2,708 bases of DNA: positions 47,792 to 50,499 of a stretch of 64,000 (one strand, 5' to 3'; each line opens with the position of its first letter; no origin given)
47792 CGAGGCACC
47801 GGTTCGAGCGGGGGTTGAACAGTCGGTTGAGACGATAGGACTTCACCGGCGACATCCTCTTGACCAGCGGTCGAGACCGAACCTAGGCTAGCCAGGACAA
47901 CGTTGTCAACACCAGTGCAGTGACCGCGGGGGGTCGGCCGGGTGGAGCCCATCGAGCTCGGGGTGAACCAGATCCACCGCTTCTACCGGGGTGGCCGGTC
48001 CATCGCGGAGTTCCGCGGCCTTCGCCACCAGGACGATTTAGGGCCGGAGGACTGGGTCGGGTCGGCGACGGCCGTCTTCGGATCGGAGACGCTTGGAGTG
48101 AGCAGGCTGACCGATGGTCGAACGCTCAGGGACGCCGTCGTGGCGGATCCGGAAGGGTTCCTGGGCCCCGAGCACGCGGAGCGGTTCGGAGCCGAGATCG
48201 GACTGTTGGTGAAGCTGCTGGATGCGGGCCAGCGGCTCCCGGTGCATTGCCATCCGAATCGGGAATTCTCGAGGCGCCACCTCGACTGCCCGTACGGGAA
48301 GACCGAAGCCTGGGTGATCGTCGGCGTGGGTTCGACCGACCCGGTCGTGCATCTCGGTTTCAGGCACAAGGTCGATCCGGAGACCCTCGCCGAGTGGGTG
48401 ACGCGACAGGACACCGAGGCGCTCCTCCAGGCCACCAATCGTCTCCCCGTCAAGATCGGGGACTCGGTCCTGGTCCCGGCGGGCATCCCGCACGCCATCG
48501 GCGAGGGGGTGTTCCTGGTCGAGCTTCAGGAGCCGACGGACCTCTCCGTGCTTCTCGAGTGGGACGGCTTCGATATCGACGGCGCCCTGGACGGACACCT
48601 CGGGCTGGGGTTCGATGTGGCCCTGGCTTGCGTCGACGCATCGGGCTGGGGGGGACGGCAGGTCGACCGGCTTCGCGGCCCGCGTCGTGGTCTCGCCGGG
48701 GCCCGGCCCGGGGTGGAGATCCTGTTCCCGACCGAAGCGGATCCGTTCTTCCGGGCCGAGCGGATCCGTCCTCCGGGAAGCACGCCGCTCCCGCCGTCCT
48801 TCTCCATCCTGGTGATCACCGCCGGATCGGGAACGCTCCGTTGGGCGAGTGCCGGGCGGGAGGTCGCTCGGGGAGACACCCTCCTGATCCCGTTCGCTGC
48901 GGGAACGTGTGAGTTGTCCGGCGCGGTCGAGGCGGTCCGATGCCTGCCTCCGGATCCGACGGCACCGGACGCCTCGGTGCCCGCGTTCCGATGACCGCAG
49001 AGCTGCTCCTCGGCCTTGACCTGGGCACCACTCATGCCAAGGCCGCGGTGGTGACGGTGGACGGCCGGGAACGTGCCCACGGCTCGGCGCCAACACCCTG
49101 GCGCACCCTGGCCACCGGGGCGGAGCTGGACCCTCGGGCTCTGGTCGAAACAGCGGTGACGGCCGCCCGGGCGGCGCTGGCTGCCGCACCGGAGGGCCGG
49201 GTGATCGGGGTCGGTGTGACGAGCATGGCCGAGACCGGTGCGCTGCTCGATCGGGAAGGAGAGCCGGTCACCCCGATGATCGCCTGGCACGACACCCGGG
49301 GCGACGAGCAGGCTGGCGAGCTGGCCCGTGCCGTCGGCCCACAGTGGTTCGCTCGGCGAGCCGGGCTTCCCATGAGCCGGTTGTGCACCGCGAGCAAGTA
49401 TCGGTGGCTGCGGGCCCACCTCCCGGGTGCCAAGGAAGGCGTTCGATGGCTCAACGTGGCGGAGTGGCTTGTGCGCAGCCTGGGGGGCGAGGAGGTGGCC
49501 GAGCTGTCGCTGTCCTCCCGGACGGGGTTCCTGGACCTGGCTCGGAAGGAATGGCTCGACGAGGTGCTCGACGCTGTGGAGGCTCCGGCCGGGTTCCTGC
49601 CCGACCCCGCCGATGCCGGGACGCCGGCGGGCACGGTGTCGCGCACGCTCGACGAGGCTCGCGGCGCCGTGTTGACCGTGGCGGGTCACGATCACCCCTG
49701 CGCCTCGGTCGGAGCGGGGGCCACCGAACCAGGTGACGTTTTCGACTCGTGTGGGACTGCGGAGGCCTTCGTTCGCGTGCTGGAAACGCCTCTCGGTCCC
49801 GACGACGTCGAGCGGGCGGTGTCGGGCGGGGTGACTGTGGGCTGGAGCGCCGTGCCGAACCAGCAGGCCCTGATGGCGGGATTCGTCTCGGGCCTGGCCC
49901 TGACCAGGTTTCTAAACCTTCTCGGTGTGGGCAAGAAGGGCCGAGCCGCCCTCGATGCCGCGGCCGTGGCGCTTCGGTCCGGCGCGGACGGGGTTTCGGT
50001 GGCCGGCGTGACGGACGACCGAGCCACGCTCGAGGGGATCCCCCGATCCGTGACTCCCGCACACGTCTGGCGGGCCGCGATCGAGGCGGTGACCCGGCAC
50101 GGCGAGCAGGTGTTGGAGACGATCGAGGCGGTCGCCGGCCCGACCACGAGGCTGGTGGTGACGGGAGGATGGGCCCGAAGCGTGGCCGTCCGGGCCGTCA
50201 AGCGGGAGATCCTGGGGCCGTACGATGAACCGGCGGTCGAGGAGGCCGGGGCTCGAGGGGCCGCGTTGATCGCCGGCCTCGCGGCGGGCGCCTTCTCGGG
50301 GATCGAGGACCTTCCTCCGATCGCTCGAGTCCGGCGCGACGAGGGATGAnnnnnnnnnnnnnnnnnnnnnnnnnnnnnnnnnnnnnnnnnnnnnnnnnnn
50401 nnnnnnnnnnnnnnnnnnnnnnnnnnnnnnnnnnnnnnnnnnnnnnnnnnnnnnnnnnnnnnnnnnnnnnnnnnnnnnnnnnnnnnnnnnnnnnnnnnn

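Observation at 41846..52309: LacI-regulated carbohydrate locus with an unusual enzyme set, a candidate uncharacterised sugar/polyol pathway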

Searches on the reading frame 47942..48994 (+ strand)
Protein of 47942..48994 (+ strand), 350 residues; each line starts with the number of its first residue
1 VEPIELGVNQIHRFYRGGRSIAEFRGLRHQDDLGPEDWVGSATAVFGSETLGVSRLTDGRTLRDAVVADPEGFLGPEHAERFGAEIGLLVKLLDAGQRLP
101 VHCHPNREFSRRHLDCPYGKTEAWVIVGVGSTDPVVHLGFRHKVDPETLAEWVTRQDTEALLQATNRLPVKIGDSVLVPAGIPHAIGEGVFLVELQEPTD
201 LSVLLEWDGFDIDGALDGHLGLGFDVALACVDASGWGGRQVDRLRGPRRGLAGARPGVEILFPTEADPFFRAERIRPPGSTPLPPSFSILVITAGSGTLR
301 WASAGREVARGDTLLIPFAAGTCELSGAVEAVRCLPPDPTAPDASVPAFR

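Call 3: search_protein_families(library=pfam, proteins=[window:47942-48994:+])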
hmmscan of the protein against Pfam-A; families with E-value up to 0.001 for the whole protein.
window:47942-48994:+ (350 aa): 2 families
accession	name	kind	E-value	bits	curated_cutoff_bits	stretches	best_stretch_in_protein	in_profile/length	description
PF21621.3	MPI_cupin_dom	-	4e-05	24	27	0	286-334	29-77/79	Mannose-6-phosphate isomerase, cupin domain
PF20511.4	PMI_typeI_cat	-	0.00013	22.5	22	1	51-111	49-108/143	Phosphomannose isomerase type I, catalytic domain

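Call 4: search_protein_families(library=ncbifam, proteins=[window:47942-48994:+])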
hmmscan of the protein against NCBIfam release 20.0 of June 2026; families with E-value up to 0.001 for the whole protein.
window:47942-48994:+ (350 aa): 2 families
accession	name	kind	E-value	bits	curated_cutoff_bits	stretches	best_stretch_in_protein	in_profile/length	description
TIGR00218.1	manA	equivalog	4e-14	52.6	116.2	1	17-111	17-105/359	mannose-6-phosphate isomerase, class I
NF011710.0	PRK15131.1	equivalog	0.00019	20.5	571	1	55-110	51-105/391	mannose-6-phosphate isomerase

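Call 8: search_solved_structures(query=window:47942-48994:+, max_evalue=0.01)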
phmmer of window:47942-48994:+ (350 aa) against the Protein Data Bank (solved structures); distinct sequences matched with E-value up to 0.01: 12.
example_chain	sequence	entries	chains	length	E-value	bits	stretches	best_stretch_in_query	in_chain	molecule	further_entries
1qwr_A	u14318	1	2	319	1.2e-11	47.6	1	76-318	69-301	Mannose-6-phosphate isomerase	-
1zx5_A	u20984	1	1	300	2.5e-07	33.5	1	17-203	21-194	mannosephosphate isomerase, putative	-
2wfp_A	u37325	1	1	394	0.0019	20.7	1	8-110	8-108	MANNOSE-6-PHOSPHATE ISOMERASE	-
5zv0_A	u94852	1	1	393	0.002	20.6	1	21-110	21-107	Mannose-6-phosphate isomerase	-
5zvr_A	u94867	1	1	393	0.0021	20.5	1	21-110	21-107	Mannose-6-phosphate isomerase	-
3h1m_A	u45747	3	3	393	0.0021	20.5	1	21-110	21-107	Mannose-6-phosphate isomerase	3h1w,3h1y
5zuy_A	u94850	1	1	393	0.0021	20.5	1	21-110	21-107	Mannose-6-phosphate isomerase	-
5zt5_A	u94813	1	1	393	0.0022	20.5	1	21-110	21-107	Mannose-6-phosphate isomerase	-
5zvu_A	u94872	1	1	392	0.0022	20.5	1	21-110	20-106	Mannose-6-phosphate isomerase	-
5zt6_A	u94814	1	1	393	0.0028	20.1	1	21-110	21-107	Mannose-6-phosphate isomerase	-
1pmi_A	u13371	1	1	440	0.0088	18.5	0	58-111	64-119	PHOSPHOMANNOSE ISOMERASE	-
5nw7_A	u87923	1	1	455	0.0095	18.4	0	58-111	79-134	Mannose-6-phosphate isomerase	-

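Call 54: search_solved_structures(query=window:47942-48994:+, max_evalue=0.00001, show_alignments=2)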
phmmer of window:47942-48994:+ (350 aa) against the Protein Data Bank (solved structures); distinct sequences matched with E-value up to 0.00001: 2.
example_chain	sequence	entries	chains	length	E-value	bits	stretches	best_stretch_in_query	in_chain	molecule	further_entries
1qwr_A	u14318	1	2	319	1.2e-11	47.6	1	76-318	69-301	Mannose-6-phosphate isomerase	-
1zx5_A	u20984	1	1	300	2.5e-07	33.5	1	17-203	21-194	mannosephosphate isomerase, putative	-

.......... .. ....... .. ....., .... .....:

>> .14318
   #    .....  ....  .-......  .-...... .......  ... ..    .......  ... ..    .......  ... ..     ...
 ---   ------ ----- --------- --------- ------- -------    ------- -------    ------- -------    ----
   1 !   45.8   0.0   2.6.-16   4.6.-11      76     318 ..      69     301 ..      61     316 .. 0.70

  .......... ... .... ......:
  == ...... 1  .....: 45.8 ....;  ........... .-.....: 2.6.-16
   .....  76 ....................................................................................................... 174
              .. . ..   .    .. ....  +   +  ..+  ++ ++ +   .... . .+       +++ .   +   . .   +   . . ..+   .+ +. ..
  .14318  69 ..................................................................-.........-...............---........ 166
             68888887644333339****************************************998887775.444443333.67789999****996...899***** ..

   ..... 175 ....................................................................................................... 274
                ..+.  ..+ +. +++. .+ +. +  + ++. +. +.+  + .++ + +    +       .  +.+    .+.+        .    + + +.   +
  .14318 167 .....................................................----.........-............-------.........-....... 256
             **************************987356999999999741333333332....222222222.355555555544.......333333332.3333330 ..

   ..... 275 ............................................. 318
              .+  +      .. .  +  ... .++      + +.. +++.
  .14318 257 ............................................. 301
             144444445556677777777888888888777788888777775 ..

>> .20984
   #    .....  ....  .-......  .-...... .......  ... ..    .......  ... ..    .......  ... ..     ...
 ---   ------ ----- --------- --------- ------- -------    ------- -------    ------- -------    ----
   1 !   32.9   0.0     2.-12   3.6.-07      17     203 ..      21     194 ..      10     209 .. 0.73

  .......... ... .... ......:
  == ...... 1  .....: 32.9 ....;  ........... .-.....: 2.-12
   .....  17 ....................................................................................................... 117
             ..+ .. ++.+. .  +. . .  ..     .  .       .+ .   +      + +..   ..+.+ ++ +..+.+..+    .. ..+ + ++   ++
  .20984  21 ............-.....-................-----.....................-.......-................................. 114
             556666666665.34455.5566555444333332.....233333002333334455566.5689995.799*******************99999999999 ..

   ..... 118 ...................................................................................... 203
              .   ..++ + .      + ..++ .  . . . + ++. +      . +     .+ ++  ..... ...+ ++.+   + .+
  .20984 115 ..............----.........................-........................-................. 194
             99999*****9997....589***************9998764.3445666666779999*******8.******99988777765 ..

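Call 79: find_homologous_proteins(query=window:47942-48994:+, max_evalue=1e-10)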
Query window:47942-48994:+ (350 aa): 5661 proteins with E <= 1e-10 among 8000 candidates; the best 120 are listed.
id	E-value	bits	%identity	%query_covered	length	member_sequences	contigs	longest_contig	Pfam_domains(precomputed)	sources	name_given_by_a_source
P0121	1.1e-219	747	93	100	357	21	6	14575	-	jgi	jgi:mannose-6-phosphate isomerase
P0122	1.2e-200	685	84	100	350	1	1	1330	PF21621.4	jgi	jgi:mannose-6-phosphate isomerase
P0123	6.7e-198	675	84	100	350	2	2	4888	PF21621.4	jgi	jgi:mannose-6-phosphate isomerase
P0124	5.8e-180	616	77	100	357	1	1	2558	PF07883.18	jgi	jgi:mannose-6-phosphate isomerase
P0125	3.2e-176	604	75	100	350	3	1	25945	-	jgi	jgi:mannose-6-phosphate isomerase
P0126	1.4e-173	595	74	100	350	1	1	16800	-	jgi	jgi:mannose-6-phosphate isomerase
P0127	7.7e-173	593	75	100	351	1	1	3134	-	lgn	-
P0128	4.8e-172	590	73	100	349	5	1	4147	PF07883.18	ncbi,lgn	ncbi:MAG: class I mannose-6-phosphate isomerase [Actinomycetota bacterium]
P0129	1.4e-171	589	74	100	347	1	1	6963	PF21621.4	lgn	-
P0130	4.3e-171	587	74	100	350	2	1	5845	-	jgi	jgi:mannose-6-phosphate isomerase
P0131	3.4e-170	584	73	100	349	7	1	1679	-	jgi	jgi:mannose-6-phosphate isomerase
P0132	3.2e-169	581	73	100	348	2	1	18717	PF21621.4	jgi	jgi:mannose-6-phosphate isomerase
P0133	1.1e-168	579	72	100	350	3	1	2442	PF07883.18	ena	-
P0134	1.6e-168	579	73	100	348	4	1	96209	-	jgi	jgi:mannose-6-phosphate isomerase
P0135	1.8e-168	579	72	100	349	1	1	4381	PF07883.18,PF21621.4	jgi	jgi:mannose-6-phosphate isomerase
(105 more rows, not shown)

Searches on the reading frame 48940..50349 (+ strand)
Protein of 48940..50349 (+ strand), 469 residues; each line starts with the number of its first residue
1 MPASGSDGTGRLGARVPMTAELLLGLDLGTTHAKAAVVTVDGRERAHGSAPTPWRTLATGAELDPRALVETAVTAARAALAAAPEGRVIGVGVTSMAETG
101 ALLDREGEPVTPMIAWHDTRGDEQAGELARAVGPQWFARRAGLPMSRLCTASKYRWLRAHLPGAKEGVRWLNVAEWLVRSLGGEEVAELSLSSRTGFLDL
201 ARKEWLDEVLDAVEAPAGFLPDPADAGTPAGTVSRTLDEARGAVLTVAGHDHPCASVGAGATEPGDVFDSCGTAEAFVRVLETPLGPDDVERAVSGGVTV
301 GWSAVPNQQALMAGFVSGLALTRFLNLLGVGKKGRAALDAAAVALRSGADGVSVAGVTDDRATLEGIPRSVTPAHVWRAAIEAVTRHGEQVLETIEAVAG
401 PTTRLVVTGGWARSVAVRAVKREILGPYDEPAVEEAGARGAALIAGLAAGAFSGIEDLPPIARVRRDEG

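Call 3: search_protein_families(library=pfam, proteins=[window:48940-50349:+])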
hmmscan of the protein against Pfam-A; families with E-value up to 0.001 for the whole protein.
window:48940-50349:+ (469 aa): 2 families
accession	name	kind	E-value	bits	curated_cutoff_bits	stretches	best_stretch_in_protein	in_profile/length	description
PF00370.27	FGGY_N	-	2.2e-32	113.1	28.8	1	23-257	2-244/245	FGGY family of carbohydrate kinases, N-terminal domain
PF02782.22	FGGY_C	-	3.1e-07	30.8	27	1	361-449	108-198/198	FGGY family of carbohydrate kinases, C-terminal domain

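Call 4: search_protein_families(library=ncbifam, proteins=[window:48940-50349:+])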
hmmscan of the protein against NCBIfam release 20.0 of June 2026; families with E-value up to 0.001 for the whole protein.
window:48940-50349:+ (469 aa): 11 families
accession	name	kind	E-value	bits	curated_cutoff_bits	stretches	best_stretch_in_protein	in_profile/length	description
TIGR01312.1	XylB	equivalog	6.9e-39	133.7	380.25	1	24-457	1-447/481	xylulokinase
TIGR01311.1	glycerol_kin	equivalog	1.9e-34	118.8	590.35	2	22-273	2-264/496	glycerol kinase GlpK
NF000756.0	PRK00047.1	subfamily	3.1e-31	108.2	498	2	20-275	4-270/502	glycerol kinase GlpK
TIGR02628.1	fuculo_kin_coli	equivalog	4.7e-20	72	470.9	1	77-456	60-449/465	L-fuculokinase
TIGR01314.1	gntK_FGGY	equivalog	6.5e-18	64.5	648.55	1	23-222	2-204/505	gluconokinase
NF008187.0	PRK10939.1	equivalog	9.6e-18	64.1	528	1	21-286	4-279/521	autoinducer-2 kinase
TIGR02627.1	rhamnulo_kin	equivalog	2.4e-12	46.2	527.95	1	89-275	69-255/454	rhamnulokinase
NF011601.0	PRK15027.1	equivalog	7.9e-12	44.3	912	1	24-426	3-411/484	xylulokinase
NF007925.0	PRK10640.1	equivalog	1.4e-09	36.9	639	1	91-275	77-261/489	rhamnulokinase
NF003154.0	PRK04123.1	equivalog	5.2e-08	32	428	0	372-457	413-500/554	ribulokinase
TIGR01234.1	L-ribulokinase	equivalog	2e-05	23.6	583.25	0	69-280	65-299/536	ribulokinase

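Call 20: search_solved_structures(query=window:48991-50349:+, max_evalue=1e-10)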
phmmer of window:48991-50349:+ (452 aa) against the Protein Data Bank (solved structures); distinct sequences matched with E-value up to 1e-10: 32.
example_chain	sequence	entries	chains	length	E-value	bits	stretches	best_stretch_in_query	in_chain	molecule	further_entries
2dpn_A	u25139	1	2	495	3.8e-28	102.2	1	5-440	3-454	Glycerol kinase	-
6ude_A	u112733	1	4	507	4.4e-27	98.6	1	2-441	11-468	Glycerol kinase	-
6k78_A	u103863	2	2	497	5.7e-27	98.3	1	5-442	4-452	Glycerol kinase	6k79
6k78_B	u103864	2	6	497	1.5e-26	96.9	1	5-442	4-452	Glycerol kinase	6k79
2zf5_O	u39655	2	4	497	3e-26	95.9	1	5-442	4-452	Glycerol kinase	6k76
4e1j_A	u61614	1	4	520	2.1e-23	86.5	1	5-440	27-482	Glycerol kinase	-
3h45_X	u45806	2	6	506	6.4e-22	81.6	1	6-445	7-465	Glycerol kinase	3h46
3d7e_O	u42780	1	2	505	1.3e-21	80.6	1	6-445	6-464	Glycerol kinase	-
3h3n_X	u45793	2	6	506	1.5e-21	80.4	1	6-445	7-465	Glycerol kinase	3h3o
3flc_O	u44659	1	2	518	1.6e-21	80.3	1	6-445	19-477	Glycerol kinase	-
1r59_O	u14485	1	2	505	1.8e-21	80.2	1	6-445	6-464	Glycerol kinase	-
1xup_O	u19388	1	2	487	2.2e-21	79.9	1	7-445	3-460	Glycerol kinase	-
3g25_A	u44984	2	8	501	6.8e-21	78.2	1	68-441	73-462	Glycerol kinase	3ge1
3wxi_A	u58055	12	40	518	1.4e-20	77.2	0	8-207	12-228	Glycerol kinase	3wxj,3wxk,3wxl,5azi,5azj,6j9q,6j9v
5gn5_A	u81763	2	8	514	1.4e-20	77.2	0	9-207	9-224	Glycerol kinase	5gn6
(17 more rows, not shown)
